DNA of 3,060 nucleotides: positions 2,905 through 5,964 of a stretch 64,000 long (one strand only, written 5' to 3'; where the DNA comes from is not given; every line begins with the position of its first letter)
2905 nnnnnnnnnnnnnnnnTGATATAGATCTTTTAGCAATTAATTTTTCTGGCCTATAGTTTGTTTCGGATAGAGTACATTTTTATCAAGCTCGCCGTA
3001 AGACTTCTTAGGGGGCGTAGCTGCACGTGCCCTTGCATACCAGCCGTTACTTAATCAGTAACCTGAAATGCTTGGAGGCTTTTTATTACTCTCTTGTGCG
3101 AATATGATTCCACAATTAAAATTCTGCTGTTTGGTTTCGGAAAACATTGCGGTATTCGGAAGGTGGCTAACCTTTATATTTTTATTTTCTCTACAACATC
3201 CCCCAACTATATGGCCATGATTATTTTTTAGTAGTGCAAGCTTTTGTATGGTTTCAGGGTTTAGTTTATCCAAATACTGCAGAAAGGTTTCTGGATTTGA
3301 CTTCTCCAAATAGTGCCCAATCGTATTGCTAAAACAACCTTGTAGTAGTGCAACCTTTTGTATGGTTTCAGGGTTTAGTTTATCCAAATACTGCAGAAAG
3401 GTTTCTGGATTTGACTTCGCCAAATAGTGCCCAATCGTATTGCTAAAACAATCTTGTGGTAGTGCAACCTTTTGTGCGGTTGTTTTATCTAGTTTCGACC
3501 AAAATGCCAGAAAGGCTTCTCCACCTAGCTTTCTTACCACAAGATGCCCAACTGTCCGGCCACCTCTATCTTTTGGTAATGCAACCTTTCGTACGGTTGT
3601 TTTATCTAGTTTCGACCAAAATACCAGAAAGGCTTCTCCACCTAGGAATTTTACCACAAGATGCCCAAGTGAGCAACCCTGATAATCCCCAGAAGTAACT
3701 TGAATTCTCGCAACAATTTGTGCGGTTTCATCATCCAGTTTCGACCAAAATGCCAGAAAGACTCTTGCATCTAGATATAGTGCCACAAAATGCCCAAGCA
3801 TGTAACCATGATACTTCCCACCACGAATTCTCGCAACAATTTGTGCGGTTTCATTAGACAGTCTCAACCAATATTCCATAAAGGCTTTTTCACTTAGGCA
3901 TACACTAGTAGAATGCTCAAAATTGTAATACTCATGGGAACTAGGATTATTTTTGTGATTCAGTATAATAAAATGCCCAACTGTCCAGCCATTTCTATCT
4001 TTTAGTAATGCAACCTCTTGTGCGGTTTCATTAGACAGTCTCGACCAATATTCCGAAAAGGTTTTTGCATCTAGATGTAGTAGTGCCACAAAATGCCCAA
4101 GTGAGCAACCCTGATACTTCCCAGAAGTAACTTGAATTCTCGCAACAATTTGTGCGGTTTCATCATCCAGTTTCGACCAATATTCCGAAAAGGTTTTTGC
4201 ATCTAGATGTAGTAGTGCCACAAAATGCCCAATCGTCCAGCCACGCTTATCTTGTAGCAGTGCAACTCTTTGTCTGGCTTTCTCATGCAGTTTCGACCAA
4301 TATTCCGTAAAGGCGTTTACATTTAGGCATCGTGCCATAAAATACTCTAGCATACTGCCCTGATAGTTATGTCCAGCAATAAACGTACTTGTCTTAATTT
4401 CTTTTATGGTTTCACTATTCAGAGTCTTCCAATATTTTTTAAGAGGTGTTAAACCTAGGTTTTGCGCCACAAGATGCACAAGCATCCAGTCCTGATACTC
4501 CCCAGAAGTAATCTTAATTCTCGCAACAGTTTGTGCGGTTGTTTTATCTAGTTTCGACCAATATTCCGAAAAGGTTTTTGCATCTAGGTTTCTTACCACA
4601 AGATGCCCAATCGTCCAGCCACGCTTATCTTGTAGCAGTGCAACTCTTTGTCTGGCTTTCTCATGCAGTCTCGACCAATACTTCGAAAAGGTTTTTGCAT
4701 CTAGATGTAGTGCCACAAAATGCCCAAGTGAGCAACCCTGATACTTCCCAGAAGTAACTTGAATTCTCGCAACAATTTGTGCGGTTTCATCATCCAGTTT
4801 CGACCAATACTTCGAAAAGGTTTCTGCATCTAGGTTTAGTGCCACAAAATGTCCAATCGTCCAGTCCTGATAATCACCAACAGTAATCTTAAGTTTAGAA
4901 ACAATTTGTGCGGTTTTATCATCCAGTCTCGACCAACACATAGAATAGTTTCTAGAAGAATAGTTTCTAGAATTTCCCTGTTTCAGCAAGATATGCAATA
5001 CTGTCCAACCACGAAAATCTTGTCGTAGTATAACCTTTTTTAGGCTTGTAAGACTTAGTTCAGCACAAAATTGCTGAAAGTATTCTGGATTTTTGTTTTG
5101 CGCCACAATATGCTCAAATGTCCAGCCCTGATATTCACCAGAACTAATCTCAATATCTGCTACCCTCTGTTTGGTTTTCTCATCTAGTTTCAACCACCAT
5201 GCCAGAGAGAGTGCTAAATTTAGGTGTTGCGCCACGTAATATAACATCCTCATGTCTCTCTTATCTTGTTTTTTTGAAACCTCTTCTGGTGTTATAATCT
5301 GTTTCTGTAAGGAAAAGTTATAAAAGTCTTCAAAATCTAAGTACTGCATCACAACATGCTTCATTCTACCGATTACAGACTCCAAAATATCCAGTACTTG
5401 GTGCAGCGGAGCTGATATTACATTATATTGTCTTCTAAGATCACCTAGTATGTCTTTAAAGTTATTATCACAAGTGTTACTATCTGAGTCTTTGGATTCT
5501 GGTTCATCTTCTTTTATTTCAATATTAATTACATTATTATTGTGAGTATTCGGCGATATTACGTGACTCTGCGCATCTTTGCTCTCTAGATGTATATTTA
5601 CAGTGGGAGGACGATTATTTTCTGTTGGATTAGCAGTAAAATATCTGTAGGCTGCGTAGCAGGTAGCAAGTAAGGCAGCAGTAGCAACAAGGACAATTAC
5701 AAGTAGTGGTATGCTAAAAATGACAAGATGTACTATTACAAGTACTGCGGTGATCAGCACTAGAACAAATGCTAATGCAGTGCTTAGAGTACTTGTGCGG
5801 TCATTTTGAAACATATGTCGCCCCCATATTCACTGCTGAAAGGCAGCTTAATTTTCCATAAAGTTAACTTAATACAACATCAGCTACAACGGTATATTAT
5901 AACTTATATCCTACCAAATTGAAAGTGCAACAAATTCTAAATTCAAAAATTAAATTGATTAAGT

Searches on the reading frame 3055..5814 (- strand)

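Call 76: search_protein_families(library=pfam, proteins=[window:3055-5814:-], max_evalue=0.01)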
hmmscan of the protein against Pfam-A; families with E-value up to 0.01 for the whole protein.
window:3055-5814:- (919 aa): 4 families
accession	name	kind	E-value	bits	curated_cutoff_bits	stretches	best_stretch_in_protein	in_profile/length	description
PF22318.1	DUF6971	-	0.00028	21.4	27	0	372-390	60-78/89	Domain of unknown function (DUF6971)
PF00306.32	ATP-synt_ab_C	-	0.00036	21.3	27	0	678-703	17-42/126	ATP synthase alpha/beta chain, C terminal domain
PF18738.6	HEPN_DZIP3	-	0.001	19.3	27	0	270-344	46-116/144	DZIP3/ hRUL138-like HEPN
PF20904.2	ExsD_M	-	0.0019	18.7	27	0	587-598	23-33/66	Antiactivator protein ExsD helical hairpin domain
